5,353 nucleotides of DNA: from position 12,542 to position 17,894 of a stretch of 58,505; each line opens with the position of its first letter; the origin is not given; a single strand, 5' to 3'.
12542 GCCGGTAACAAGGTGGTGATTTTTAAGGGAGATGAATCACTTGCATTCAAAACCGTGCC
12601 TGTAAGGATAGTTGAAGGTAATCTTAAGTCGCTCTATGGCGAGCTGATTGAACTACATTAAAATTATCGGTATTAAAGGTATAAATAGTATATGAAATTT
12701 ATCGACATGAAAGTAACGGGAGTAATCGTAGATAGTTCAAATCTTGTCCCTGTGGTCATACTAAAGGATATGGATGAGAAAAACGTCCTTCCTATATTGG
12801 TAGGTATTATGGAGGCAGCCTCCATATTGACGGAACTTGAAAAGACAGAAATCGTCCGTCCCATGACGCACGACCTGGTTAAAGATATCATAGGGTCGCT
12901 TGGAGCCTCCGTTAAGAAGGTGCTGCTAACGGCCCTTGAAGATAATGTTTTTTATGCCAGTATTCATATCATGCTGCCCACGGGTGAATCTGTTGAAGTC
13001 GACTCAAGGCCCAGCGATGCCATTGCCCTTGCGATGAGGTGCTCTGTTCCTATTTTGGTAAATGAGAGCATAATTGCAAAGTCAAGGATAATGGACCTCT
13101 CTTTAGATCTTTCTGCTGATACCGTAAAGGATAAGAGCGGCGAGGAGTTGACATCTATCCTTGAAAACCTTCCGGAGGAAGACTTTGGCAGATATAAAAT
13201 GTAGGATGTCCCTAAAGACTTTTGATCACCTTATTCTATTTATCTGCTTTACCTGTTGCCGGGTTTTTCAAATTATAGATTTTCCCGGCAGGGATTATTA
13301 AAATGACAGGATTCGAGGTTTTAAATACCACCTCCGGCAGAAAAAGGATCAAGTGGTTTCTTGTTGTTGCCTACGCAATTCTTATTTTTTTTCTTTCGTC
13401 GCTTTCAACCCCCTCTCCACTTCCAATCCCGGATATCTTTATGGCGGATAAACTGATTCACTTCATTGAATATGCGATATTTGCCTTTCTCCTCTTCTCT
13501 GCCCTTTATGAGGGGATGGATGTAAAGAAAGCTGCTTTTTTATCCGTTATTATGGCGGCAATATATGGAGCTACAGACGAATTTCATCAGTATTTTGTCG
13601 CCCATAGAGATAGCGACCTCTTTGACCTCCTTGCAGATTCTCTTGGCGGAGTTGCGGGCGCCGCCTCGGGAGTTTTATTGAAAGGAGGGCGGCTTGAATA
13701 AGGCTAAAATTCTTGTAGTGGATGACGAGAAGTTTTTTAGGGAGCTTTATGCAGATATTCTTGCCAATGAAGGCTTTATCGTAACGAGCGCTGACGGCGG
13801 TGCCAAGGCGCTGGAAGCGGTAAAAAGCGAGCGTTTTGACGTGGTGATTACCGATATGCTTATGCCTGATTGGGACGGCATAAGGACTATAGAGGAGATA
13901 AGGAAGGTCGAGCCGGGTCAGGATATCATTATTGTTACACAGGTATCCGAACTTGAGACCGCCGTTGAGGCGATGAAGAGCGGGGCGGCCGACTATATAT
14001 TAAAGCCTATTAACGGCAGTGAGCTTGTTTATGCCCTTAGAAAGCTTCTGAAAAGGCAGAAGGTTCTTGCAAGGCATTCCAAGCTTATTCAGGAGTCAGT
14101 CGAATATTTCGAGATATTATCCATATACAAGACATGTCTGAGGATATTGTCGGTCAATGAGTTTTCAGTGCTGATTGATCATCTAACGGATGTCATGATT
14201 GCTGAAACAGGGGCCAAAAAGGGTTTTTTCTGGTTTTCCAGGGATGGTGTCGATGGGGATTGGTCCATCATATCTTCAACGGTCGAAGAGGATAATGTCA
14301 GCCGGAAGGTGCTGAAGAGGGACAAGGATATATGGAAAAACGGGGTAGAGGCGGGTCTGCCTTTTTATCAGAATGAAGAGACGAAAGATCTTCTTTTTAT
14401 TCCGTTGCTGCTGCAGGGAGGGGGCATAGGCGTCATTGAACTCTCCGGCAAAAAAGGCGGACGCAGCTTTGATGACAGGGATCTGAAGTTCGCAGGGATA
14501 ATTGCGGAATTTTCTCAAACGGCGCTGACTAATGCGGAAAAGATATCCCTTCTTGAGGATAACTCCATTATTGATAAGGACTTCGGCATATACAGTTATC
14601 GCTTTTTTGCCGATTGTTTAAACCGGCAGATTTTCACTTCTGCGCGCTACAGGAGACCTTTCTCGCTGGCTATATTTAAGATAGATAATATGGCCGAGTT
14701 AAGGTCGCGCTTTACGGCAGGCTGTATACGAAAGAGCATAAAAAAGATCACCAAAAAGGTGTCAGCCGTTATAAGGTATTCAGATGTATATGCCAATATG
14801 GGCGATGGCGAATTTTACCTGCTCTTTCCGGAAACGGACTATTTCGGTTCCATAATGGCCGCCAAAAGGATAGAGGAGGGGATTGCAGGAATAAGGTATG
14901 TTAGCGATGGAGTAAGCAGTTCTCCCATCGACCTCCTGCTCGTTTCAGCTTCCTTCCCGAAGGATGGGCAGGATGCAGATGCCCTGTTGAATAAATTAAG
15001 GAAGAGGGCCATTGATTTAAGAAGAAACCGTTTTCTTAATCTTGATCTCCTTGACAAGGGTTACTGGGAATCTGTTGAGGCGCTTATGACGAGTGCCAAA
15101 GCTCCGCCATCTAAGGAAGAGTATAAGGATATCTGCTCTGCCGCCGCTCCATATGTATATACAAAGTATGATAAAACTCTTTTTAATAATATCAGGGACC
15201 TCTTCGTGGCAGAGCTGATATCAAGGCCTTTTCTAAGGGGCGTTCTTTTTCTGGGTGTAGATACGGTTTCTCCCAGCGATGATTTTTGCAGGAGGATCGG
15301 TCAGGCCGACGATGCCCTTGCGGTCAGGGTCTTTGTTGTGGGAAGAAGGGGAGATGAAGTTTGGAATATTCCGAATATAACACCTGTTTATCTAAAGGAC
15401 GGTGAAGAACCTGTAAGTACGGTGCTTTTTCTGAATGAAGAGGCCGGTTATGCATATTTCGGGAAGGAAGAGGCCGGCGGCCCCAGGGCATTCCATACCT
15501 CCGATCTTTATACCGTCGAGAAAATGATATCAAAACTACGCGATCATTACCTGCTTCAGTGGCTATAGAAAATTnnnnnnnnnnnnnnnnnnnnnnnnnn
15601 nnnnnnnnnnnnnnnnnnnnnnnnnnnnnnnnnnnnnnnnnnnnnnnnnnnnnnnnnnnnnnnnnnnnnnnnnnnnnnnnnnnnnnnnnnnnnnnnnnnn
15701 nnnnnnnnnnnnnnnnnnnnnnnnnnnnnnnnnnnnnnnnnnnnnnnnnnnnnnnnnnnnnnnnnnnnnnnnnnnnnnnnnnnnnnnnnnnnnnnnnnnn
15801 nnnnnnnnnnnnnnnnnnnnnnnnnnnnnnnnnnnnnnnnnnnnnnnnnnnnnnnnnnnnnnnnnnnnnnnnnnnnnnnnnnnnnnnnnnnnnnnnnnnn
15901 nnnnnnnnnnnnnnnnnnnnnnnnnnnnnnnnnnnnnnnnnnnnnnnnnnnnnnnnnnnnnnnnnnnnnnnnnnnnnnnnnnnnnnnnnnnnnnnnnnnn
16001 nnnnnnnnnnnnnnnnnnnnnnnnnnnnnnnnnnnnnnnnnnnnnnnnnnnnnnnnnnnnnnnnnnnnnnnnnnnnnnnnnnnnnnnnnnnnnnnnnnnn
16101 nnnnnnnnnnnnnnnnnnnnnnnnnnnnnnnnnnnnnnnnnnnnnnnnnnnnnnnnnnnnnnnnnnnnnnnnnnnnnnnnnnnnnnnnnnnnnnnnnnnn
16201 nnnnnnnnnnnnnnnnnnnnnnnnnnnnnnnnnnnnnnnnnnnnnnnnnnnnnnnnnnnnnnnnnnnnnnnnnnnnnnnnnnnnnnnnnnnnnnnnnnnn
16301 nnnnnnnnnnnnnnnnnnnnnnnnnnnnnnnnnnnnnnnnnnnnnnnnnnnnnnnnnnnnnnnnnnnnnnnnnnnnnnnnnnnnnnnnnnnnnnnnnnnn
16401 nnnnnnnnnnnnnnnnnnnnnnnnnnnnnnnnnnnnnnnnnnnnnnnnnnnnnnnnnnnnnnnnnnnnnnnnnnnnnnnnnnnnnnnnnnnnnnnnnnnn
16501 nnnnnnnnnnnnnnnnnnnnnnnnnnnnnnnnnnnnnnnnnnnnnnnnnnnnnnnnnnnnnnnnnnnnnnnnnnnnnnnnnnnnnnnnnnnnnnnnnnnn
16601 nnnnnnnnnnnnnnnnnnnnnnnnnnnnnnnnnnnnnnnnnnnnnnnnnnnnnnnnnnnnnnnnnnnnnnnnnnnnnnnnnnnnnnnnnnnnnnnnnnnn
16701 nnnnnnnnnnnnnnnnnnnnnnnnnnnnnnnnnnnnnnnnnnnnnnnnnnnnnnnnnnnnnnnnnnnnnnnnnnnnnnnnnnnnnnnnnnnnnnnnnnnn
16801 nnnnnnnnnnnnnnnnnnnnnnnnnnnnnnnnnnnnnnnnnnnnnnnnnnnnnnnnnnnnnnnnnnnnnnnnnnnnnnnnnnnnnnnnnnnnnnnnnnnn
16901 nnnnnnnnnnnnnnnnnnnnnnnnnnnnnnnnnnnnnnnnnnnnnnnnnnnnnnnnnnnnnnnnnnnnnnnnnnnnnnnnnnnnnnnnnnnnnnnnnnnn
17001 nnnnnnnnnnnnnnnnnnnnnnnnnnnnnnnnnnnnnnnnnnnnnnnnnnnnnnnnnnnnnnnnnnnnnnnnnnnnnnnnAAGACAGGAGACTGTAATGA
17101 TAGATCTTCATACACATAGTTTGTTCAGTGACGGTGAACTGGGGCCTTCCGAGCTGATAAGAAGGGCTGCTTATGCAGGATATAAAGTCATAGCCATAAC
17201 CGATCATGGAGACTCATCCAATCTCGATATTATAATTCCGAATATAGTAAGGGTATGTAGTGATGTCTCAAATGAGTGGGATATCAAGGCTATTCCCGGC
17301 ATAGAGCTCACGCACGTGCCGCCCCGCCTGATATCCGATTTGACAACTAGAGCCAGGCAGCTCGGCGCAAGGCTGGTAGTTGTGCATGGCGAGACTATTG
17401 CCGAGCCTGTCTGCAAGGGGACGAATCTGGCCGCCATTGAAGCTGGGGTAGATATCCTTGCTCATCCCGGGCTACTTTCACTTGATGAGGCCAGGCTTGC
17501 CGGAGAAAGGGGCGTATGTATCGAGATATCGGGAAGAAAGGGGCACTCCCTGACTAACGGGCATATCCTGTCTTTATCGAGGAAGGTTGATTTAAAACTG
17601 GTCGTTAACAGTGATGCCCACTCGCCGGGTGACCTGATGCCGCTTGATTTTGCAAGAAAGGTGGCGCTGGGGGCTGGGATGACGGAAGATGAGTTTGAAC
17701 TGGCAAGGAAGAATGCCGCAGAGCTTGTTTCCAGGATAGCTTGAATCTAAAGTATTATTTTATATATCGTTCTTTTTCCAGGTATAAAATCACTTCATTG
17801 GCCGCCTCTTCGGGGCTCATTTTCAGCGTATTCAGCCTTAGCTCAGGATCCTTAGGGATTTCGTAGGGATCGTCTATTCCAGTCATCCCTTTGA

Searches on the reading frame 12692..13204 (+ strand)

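Call 45: search_protein_families(library=pfam, proteins=[window:12692-13204:+], max_evalue=0.001)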
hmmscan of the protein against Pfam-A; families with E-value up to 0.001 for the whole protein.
window:12692-13204:+ (170 aa): 1 family
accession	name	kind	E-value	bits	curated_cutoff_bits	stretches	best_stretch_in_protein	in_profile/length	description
PF02577.19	BFN_dom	-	1.1e-36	125.5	27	1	22-133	1-109/112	Bifunctional nuclease domain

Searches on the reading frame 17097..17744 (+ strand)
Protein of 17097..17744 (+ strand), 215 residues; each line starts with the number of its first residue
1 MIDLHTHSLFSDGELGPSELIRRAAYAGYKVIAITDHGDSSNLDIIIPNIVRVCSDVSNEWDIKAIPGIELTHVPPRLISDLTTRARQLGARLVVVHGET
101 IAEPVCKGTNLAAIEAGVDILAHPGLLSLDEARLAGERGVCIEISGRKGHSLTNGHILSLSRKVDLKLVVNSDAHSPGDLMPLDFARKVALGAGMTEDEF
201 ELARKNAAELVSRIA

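Call 8: search_protein_families(library=pfam, proteins=[window:17097-17744:+], max_evalue=0.001)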
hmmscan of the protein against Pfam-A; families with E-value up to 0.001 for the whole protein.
window:17097-17744:+ (215 aa): 1 family
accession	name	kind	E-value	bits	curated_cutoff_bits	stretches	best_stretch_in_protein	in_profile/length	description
PF02811.25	PHP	-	4e-09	37.5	26.4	1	3-74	1-66/164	PHP domain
